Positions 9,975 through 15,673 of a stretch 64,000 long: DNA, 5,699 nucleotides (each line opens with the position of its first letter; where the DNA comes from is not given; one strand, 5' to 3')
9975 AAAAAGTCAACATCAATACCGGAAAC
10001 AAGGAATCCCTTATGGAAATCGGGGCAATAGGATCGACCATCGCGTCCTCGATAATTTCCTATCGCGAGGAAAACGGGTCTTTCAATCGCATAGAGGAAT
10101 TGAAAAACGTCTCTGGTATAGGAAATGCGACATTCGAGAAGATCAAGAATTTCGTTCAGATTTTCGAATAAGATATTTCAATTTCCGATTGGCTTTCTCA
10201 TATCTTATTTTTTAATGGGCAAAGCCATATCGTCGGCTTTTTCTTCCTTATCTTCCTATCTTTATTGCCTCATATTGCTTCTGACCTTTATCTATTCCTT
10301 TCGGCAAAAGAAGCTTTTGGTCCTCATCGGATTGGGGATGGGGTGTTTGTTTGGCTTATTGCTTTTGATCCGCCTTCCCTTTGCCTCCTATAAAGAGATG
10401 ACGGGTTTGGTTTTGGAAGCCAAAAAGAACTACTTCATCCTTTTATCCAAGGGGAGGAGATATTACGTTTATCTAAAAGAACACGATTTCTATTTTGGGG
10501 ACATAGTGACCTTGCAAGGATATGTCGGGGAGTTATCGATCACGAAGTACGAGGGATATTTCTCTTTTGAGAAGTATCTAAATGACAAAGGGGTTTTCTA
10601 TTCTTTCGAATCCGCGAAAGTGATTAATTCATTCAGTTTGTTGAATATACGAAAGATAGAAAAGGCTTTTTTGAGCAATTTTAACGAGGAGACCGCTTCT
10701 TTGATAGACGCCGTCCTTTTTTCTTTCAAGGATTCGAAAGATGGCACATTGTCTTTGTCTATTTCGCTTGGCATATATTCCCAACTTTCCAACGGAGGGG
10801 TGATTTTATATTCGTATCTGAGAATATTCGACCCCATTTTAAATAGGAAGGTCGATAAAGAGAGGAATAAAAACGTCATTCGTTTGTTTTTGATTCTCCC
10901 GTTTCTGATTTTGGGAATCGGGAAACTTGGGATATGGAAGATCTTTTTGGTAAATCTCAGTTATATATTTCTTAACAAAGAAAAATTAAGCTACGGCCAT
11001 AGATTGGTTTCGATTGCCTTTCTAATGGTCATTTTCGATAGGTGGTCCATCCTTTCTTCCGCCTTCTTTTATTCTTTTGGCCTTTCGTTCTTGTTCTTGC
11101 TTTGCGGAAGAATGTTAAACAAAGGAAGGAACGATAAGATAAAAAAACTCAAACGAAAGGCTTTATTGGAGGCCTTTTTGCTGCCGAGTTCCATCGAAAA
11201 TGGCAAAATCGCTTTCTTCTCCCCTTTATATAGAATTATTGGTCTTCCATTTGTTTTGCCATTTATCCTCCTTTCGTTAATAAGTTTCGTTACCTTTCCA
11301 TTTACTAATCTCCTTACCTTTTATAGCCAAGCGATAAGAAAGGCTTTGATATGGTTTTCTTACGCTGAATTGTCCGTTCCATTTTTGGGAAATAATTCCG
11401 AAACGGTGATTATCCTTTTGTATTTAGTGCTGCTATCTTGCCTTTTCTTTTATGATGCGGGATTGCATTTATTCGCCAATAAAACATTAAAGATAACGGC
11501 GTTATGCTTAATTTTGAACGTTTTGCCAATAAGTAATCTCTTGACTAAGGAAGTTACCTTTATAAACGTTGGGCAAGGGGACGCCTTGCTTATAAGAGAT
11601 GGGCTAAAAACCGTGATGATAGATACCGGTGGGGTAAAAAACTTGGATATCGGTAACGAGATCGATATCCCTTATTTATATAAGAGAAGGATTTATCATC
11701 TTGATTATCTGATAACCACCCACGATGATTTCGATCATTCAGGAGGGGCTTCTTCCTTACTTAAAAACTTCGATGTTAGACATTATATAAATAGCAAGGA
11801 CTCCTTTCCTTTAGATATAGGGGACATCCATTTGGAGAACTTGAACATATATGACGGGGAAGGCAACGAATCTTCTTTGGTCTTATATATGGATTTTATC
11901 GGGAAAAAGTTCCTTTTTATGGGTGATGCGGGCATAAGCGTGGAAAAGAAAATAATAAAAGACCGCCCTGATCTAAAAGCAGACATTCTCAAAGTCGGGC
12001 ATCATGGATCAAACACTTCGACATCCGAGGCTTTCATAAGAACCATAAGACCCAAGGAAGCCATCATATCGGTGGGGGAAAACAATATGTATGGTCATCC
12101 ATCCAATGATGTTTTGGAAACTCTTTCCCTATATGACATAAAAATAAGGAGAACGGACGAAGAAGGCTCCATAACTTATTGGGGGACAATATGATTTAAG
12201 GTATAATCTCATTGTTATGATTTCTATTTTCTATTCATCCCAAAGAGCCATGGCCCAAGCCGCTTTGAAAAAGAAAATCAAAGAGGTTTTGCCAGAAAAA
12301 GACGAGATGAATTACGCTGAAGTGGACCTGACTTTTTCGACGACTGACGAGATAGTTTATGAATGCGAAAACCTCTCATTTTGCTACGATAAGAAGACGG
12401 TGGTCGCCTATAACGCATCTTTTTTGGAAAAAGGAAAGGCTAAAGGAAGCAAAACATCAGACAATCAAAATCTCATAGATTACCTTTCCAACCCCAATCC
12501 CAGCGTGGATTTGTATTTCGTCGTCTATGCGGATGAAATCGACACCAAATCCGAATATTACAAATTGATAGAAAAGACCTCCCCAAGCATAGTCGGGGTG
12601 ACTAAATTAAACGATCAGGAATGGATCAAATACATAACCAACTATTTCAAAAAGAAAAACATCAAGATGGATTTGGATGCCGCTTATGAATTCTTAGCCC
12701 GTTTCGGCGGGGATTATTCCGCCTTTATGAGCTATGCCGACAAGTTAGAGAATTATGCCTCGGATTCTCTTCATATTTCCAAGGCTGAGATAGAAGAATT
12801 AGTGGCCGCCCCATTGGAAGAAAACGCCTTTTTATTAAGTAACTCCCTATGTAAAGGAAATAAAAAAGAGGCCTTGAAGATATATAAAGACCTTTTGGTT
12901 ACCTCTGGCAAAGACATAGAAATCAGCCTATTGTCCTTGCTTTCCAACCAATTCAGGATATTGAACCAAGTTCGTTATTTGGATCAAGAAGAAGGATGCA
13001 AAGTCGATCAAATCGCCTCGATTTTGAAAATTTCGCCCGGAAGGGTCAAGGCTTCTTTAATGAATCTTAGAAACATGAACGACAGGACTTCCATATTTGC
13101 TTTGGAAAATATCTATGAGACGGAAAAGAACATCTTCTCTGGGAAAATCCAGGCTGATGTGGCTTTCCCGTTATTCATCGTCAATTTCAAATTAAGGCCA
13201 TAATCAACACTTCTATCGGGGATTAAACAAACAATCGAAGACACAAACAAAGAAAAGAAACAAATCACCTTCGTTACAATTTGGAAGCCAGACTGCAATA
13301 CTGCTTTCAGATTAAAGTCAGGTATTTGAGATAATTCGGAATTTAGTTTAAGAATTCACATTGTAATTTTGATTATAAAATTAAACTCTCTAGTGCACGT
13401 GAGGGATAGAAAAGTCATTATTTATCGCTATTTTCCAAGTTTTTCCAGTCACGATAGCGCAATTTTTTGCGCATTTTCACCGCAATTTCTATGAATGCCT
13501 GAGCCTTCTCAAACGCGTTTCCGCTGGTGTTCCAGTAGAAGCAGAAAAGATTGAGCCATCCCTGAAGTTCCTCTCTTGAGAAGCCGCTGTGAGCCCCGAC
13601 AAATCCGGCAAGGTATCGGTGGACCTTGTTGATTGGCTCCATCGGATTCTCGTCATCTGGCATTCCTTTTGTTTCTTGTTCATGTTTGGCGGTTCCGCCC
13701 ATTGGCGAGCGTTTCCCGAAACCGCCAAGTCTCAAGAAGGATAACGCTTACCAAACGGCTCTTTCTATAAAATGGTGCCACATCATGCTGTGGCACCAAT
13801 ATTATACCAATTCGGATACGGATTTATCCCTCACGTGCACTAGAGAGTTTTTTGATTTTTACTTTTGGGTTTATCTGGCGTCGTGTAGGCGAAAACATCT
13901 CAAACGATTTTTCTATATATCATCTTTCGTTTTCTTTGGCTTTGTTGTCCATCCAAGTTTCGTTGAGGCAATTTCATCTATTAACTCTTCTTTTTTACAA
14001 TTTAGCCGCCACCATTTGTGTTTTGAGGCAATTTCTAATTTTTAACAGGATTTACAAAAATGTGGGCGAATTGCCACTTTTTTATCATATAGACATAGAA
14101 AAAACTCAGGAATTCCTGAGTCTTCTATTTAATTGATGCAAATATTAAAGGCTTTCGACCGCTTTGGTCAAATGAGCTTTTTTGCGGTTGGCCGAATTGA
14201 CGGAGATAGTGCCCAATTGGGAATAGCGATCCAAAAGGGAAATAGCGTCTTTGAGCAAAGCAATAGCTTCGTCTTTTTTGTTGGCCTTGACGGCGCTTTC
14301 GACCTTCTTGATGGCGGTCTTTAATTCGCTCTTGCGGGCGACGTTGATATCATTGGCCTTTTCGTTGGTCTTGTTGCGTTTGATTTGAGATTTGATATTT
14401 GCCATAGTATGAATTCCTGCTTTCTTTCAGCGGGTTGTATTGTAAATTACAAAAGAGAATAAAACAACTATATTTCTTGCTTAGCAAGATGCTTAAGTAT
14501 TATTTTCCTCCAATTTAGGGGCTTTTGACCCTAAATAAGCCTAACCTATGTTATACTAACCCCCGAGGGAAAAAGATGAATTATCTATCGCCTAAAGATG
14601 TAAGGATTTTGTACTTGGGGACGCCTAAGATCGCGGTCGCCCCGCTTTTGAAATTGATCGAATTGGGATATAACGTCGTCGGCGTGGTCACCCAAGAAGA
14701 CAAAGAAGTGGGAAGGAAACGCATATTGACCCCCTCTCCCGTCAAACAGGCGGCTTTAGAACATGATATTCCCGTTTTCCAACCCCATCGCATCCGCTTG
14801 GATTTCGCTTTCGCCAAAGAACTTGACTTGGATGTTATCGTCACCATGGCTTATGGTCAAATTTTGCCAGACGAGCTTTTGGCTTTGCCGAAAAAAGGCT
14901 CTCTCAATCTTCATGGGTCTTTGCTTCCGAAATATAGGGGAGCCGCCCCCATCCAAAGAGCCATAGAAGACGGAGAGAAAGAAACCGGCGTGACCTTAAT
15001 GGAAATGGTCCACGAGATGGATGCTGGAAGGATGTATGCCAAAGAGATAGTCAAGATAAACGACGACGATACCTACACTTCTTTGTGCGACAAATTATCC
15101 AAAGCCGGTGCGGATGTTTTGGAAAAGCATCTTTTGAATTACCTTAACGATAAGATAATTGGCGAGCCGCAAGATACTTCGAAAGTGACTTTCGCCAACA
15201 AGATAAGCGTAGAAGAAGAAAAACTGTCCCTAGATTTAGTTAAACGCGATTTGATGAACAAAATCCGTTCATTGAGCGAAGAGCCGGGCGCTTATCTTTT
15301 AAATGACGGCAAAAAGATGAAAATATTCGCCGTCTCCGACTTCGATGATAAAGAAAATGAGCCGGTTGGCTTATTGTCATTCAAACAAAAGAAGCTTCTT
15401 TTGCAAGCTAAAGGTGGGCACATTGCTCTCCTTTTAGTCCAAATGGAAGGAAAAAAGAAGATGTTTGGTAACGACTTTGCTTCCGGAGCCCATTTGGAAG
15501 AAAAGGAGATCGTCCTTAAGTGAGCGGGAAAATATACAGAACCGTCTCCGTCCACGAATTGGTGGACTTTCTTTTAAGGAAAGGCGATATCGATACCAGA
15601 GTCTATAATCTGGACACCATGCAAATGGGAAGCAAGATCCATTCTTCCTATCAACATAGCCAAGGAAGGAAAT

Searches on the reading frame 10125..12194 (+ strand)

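Call 26: search_protein_families(library=pfam, proteins=[window:10125-12194:+], max_evalue=0.00001)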
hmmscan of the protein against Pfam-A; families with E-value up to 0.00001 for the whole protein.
window:10125-12194:+ (689 aa): 1 family
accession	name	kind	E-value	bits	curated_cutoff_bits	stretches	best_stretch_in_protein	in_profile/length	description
PF00753.33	Lactamase_B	-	1.1e-16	61.8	22.7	1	481-561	2-79/196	Metallo-beta-lactamase superfamily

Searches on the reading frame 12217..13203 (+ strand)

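Call 26: search_protein_families(library=pfam, proteins=[window:12217-13203:+], max_evalue=0.00001)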
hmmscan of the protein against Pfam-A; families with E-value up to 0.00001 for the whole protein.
window:12217-13203:+ (328 aa): 2 families
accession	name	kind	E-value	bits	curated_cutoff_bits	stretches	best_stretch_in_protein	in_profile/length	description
PF21694.2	DNA_pol3_delta_C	-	6.1e-23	81.6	27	1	201-324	1-121/121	DNA polymerase III delta subunit, C-terminal domain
PF06144.19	DNA_pol3_delta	-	6.1e-15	55.7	21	1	24-122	23-118/124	DNA polymerase III, delta subunit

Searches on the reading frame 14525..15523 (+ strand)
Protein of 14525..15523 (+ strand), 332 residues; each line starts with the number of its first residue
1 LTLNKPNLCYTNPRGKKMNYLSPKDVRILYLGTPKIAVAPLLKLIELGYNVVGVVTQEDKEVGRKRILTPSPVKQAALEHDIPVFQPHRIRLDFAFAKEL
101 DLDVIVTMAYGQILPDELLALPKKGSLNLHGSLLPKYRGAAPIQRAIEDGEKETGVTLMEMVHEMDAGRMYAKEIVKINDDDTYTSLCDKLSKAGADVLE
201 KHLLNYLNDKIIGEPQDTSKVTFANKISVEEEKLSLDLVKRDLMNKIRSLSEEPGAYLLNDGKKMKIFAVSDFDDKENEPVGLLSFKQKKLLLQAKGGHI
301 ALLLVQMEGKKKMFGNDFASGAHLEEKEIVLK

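Call 26: search_protein_families(library=pfam, proteins=[window:14525-15523:+], max_evalue=0.00001)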
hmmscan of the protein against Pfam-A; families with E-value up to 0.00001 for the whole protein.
window:14525-15523:+ (332 aa): 2 families
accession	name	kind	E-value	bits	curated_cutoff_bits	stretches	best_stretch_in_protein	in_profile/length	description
PF00551.24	Formyl_trans_N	-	5e-36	124.6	26.1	1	27-199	2-177/181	Formyl transferase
PF02911.23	Formyl_trans_C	-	3.4e-13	50.1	21.1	1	226-322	1-99/100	Formyl transferase, C-terminal domain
